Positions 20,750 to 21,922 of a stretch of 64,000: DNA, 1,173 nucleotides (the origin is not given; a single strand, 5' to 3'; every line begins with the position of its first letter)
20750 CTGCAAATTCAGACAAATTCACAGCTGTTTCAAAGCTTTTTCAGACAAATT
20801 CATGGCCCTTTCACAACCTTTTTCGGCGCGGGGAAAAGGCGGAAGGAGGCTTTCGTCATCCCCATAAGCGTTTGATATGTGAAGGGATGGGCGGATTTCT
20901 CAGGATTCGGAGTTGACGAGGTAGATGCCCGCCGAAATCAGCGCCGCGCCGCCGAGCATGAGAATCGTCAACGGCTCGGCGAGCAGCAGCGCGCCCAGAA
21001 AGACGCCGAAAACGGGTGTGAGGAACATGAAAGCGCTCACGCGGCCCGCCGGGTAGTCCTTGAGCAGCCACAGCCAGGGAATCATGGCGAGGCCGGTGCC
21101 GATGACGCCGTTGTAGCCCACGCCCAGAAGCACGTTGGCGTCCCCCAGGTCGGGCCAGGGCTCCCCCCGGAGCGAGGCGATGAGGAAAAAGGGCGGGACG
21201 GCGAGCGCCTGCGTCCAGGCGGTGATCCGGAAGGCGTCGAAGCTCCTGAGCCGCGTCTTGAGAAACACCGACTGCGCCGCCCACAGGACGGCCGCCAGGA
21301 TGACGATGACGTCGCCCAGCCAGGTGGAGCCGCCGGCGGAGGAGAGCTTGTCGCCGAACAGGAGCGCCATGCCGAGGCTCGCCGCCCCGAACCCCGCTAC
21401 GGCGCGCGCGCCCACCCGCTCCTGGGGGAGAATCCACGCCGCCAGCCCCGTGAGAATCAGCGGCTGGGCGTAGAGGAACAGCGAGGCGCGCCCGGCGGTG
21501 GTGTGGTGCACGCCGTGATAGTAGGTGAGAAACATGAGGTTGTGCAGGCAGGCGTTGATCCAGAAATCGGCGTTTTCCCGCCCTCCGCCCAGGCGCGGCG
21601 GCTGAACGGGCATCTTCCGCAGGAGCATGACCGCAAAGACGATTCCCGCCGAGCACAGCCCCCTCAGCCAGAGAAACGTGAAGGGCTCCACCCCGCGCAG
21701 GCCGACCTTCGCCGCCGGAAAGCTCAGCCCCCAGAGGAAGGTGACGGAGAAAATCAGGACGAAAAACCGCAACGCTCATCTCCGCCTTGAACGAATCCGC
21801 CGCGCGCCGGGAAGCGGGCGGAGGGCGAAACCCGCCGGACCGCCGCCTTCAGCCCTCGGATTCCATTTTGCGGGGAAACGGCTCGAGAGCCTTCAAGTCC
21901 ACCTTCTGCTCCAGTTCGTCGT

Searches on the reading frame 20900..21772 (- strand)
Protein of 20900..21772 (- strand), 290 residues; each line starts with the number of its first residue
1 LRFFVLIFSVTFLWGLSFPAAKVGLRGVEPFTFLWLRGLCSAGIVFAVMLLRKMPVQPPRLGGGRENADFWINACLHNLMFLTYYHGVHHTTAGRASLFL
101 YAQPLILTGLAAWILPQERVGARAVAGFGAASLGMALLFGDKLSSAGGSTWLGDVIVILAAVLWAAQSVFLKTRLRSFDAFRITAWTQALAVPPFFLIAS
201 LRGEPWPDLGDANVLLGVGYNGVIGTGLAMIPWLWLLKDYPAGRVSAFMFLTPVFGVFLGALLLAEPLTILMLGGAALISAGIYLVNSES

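Call 29: find_homologous_proteins(query=window:20900-21772:-, max_evalue=1e-20)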
Query window:20900-21772:- (290 aa): 89 proteins with E <= 1e-20 among 8000 candidates.
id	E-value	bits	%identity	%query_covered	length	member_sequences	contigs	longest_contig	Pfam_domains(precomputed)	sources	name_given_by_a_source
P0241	4.5e-183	626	99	100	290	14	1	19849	PF00892.27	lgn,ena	-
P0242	3.6e-172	590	93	100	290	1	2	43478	PF00892.27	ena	-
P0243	1.2e-171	588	93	100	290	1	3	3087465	PF00892.27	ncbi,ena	-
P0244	2.5e-171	587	92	100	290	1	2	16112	PF00892.27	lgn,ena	-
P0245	4.2e-171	586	92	100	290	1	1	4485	PF00892.27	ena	-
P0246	8.1e-170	582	91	100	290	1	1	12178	PF00892.27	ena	-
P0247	4.7e-158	544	86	100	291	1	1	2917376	PF00892.27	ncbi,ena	-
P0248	2.1e-156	538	85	100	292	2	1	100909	PF00892.27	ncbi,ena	-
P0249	3.3e-154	531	84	100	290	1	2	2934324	PF00892.27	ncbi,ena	-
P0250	2.1e-153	528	83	100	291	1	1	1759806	PF00892.27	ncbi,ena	-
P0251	1.1e-152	526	82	100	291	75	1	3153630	PF00892.27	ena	-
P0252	5.8e-146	504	80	100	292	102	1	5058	PF00892.27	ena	-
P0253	5.1e-144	497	79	100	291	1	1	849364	PF00892.27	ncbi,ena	-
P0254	2.7e-112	393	64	100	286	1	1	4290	PF00892.27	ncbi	ncbi:MAG: DMT family transporter [bacterium]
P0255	1.0e-111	391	66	98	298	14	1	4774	PF00892.27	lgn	-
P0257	1.6e-101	358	64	93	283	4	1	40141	PF00892.27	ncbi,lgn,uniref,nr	ncbi:MAG: DMT family transporter [Candidatus Tectomicrobia bacterium]|uniref:DMT family transporter 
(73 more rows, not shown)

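Call 30: find_encoding_contigs(protein=P0243, flank=8000, max_places=3)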
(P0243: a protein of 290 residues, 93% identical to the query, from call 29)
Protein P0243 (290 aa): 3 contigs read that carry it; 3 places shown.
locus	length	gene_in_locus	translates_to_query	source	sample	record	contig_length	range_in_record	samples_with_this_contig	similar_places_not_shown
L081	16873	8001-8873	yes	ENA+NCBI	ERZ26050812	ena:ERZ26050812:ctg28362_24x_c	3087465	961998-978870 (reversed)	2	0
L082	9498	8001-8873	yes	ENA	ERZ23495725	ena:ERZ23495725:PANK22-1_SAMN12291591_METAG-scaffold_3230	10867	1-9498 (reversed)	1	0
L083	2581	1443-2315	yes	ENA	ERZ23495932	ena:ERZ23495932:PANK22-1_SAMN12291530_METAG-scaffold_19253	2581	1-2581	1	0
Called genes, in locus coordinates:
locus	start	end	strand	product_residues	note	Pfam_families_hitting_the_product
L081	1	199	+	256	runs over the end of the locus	PF01925:TauE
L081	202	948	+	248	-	PF01925:TauE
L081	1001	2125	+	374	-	PF04909:Amidohydro_2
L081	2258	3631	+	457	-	PF02463:SMC_N (faint), PF13175:AAA_15, PF13476:AAA_23 (weak), PF13175:AAA_15, PF13304:AAA_21, PF12476:DUF3696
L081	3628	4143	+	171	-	-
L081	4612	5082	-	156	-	PF03352:Adenine_glyco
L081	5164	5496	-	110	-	PF09723:Zn_ribbon_8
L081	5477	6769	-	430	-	PF00275:EPSP_synthase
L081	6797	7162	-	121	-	PF01844:HNH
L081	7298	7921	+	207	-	PF03264:Cytochrom_NNT (faint), PF14522:Cytochrome_C7 (faint), PF22113:Mtrc-MtrF_II-IV_dom (faint)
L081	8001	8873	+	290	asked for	PF00892:EamA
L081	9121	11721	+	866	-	PF00931:NB-ARC (weak), PF05729:NACHT (faint)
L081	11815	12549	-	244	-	PF28410:Diphthami_syn_2_C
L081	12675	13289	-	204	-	PF02674:Colicin_V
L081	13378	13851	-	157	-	PF00583:Acetyltransf_1, PF13673:Acetyltransf_10, PF13508:Acetyltransf_7, PF08445:FR47 (weak)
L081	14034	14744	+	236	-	PF00753:Lactamase_B, PF13483:Lactamase_B_3, PF12706:Lactamase_B_2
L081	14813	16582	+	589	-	PF02129:Peptidase_S15, PF08530:PepX_C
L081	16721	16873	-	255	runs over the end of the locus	PF23441:SDR (weak), PF00106:adh_short, PF08659:KR, PF13561:adh_short_C2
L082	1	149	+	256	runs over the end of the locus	PF01925:TauE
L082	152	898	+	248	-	PF01925:TauE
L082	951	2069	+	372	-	PF04909:Amidohydro_2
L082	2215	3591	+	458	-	PF02463:SMC_N (faint), PF13175:AAA_15, PF13476:AAA_23, PF13175:AAA_15, PF13304:AAA_21, PF12476:DUF3696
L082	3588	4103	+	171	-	-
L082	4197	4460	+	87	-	-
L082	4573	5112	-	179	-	PF03352:Adenine_glyco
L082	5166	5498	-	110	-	PF09723:Zn_ribbon_8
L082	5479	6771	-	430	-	PF00275:EPSP_synthase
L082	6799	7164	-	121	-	PF01844:HNH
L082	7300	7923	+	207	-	PF03264:Cytochrom_NNT (faint), PF14522:Cytochrome_C7 (faint), PF22113:Mtrc-MtrF_II-IV_dom (faint)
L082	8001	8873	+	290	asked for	PF00892:EamA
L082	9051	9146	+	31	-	-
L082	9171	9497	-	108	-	?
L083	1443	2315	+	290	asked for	PF00892:EamA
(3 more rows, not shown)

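Call 31: find_encoding_contigs(protein=P0247, flank=8000, max_places=2)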
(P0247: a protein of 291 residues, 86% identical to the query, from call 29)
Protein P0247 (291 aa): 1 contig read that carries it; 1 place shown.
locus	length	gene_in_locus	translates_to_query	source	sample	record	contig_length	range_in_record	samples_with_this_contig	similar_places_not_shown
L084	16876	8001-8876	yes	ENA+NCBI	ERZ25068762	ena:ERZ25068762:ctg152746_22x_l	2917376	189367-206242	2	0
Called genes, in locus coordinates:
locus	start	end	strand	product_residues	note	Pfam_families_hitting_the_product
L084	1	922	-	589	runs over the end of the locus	PF02129:Peptidase_S15, PF08530:PepX_C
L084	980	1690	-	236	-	PF00753:Lactamase_B (weak), PF13483:Lactamase_B_3, PF12706:Lactamase_B_2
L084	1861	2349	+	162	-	PF00583:Acetyltransf_1, PF13673:Acetyltransf_10, PF13508:Acetyltransf_7, PF08445:FR47 (weak)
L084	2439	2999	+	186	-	PF02674:Colicin_V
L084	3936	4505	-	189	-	PF03352:Adenine_glyco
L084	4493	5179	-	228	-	PF03070:TENA_THI-4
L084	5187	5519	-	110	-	PF09723:Zn_ribbon_8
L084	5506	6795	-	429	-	PF00275:EPSP_synthase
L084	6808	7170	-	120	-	PF01844:HNH (weak)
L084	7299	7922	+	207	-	PF03264:Cytochrom_NNT (weak), PF09699:Paired_CXXCH_1 (faint), PF14522:Cytochrome_C7 (faint), PF22113:Mtrc-MtrF_II-IV_dom (faint)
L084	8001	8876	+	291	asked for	PF00892:EamA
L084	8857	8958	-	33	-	-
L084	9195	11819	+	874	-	-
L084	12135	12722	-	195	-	-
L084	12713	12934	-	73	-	-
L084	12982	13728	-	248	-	PF01925:TauE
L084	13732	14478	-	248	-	PF01925:TauE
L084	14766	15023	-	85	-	PF13248:Zn_ribbon_3 (weak), PF10571:UPF0547 (weak)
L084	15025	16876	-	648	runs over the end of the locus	PF16177:ACAS_N, PF00501:AMP-binding, PF13193:AMP-binding_C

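Call 32: find_encoding_contigs(protein=P0241, flank=8000, max_places=2)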
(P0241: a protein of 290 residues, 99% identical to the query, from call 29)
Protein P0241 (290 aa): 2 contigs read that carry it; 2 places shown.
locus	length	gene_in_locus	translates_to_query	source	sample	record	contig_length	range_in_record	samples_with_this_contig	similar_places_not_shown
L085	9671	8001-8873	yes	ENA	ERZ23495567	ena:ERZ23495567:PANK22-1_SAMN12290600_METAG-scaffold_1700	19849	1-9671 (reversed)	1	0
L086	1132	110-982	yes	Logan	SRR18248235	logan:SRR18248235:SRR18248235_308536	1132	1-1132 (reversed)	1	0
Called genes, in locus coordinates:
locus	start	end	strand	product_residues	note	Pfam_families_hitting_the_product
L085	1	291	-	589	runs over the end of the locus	PF02129:Peptidase_S15, PF08530:PepX_C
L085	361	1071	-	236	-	PF00753:Lactamase_B, PF13483:Lactamase_B_3, PF12706:Lactamase_B_2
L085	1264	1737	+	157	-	PF13527:Acetyltransf_9 (faint), PF00583:Acetyltransf_1, PF13673:Acetyltransf_10, PF13508:Acetyltransf_7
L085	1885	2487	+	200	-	PF02674:Colicin_V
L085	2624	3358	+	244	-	PF28410:Diphthami_syn_2_C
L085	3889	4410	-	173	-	PF03352:Adenine_glyco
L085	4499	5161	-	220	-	PF03070:TENA_THI-4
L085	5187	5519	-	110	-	PF09723:Zn_ribbon_8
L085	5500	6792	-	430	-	PF00275:EPSP_synthase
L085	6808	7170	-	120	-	PF01844:HNH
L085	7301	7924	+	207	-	PF03264:Cytochrom_NNT (faint), PF14522:Cytochrome_C7 (faint), PF09699:Paired_CXXCH_1 (faint), PF22113:Mtrc-MtrF_II-IV_dom (faint)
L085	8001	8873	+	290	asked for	PF00892:EamA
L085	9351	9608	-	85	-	PF07704:PSK_trans_fac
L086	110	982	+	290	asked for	PF00892:EamA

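Call 38: search_protein_families(library=padloc, proteins=[L081:9121-11718:+, L084:9195-11816:+, L084:12138-12722:-, L084:12716-12934:-, L085:9354-9608:-, L082:4197-4457:+, L081:2258-3628:+, L081:3628-4140:+], max_evalue=0.001)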
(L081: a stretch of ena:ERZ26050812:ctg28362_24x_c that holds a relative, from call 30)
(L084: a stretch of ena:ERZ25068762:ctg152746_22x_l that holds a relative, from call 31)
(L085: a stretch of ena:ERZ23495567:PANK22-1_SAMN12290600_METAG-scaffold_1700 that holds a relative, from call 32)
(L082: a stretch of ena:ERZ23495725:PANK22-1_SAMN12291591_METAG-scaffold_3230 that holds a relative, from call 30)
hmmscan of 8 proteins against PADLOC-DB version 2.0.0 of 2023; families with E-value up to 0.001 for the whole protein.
L081:9121-11718:+ (866 aa): 0 families

L084:9195-11816:+ (874 aa): 0 families

L084:12138-12722:- (195 aa): 0 families

L084:12716-12934:- (73 aa): 0 families

L085:9354-9608:- (85 aa): 0 families

L082:4197-4457:+ (87 aa): 3 families
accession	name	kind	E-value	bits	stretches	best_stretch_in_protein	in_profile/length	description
PDLC04911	PDC-S11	-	2.9e-32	110.2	1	7-77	39-109/318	-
PDLC04912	PDC-S11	-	1.6e-28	97.8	1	8-77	40-109/313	-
PDLC04914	PDC-S11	-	8.1e-24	82.4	1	8-77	38-106/314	-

L081:2258-3628:+ (457 aa): 103 families (the best 25 are shown)
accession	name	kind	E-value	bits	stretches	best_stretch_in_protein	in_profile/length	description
PDLC04148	HEC-03B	-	1.4e-193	642.1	1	1-454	1-454/458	-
PDLC03878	NsnB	-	3e-61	206.1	1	1-435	1-333/345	-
PDLC04707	PDC-M55A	-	1.7e-50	170.3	1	3-455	4-420/421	-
PDLC02979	AriA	-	5.6e-28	96.8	2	304-384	290-373/373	-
PDLC02980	AriA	-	3.3e-18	64.7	2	313-384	232-303/304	-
PDLC04179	HEC-01A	-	9.7e-16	55.9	2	330-388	351-409/459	-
PDLC04392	PDC-M07A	-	5.8e-14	50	2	1-99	1-98/432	-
PDLC04180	HEC-01A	-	1.7e-13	48.5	2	339-415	276-345/382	-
PDLC04178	HEC-01A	-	1.7e-13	48.4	2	339-386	288-333/399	-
PDLC04175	HEC-01A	-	3.5e-13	47.3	2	2-70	6-73/363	-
PDLC02981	AriAB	-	9.1e-13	45.7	2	340-386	332-379/694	-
PDLC04393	PDC-M07A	-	1e-12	45.8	2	1-102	1-101/435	-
PDLC02336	AbiLi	-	2.1e-12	45.3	2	1-56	1-54/340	AbiLi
PDLC04391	PDC-M07A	-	2.4e-12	44.6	1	1-53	1-52/412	-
PDLC04214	HEC-02A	-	1.2e-11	42.4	2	332-396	231-294/338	-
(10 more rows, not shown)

L081:3628-4140:+ (171 aa): 1 family
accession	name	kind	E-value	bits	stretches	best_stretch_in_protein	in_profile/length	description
PDLC04147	HEC-03A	-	1e-51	173.2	1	5-155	3-154/159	-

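Call 39: search_protein_families(library=pfam, proteins=[L081:9121-11718:+, L084:9195-11816:+, L084:12138-12722:-, L084:12716-12934:-, L085:9354-9608:-, L082:4197-4457:+], max_evalue=0.01)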
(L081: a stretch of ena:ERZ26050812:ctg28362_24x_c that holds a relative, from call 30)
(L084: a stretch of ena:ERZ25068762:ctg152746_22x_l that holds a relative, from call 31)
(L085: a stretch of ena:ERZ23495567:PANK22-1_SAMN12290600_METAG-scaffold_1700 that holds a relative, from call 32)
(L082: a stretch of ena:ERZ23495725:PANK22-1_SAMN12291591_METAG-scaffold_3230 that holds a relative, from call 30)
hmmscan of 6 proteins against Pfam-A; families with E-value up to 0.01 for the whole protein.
L081:9121-11718:+ (866 aa): 6 families
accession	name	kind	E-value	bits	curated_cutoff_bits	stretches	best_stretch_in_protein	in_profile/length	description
PF00931.28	NB-ARC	-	3.5e-10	40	23.5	1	322-530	6-212/248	NB-ARC domain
PF05729.18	NACHT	-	1.1e-05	25.8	26.7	1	334-487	1-162/167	NACHT domain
PF13428.12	TPR_14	-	7.6e-05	23.5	23.5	0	699-743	1-44/44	Tetratricopeptide repeat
PF14516.12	AAA_35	-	0.00035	19.9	27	0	309-373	8-71/331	AAA-like domain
PF20720.3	nSTAND3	-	0.0014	18.8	27.2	0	333-371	17-54/155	Novel STAND NTPase 3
PF13191.12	AAA_16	-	0.0086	17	32.6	0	321-372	13-63/167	AAA ATPase domain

L084:9195-11816:+ (874 aa): 3 families
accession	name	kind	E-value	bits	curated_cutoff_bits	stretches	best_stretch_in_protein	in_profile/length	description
PF00931.28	NB-ARC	-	6.8e-07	29.2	23.5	1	329-539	6-211/248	NB-ARC domain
PF05729.18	NACHT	-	0.00012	22.4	26.7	1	342-495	2-162/167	NACHT domain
PF13428.12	TPR_14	-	0.00014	22.7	23.5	0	709-751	2-43/44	Tetratricopeptide repeat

L084:12138-12722:- (195 aa): 0 families

L084:12716-12934:- (73 aa): 0 families

L085:9354-9608:- (85 aa): 1 family
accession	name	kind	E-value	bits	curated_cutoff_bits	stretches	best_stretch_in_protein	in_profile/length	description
PF07704.17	PSK_trans_fac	-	2.4e-26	92.9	28.3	1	1-84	1-82/82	Rv0623-like transcription factor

L082:4197-4457:+ (87 aa): 0 families

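Call 72: list_cluster_members(proteins=[P0243, P0247, P0249, P0250, P0253, P0134, P0257])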
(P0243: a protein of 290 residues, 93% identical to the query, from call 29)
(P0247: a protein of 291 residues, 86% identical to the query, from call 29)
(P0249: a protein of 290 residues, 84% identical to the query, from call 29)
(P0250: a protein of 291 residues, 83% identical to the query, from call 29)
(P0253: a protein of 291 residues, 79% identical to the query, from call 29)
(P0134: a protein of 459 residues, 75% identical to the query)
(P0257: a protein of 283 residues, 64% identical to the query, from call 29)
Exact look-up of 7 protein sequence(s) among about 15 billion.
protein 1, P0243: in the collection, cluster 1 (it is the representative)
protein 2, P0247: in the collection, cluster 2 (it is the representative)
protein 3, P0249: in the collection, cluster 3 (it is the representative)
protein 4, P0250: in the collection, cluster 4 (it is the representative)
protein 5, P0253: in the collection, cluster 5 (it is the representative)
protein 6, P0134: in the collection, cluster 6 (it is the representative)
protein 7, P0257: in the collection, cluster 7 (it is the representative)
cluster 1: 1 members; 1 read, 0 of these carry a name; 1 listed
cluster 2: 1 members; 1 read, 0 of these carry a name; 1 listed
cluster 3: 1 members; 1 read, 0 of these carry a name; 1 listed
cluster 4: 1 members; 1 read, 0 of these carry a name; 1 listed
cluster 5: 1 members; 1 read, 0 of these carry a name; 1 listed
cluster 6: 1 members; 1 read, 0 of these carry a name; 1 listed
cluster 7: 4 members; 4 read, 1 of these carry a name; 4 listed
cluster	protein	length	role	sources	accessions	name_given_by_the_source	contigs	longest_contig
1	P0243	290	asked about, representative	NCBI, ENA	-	-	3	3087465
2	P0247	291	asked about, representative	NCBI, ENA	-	-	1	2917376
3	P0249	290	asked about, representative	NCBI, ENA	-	-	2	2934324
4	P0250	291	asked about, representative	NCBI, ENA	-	-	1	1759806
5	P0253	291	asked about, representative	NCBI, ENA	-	-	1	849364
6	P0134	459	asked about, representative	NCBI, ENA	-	-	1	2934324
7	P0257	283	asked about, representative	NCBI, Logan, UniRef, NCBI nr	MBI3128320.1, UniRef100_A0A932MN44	MAG: DMT family transporter [Candidatus Tectomicrobia bacterium] | DMT family transporter n=1 Tax=Tectimicrobiota bacterium TaxID=2528274 ... | DMT family transporter [Candidatus Tectomicrobia bacterium]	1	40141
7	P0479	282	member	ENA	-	-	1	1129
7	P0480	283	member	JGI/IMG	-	-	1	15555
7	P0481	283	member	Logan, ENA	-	-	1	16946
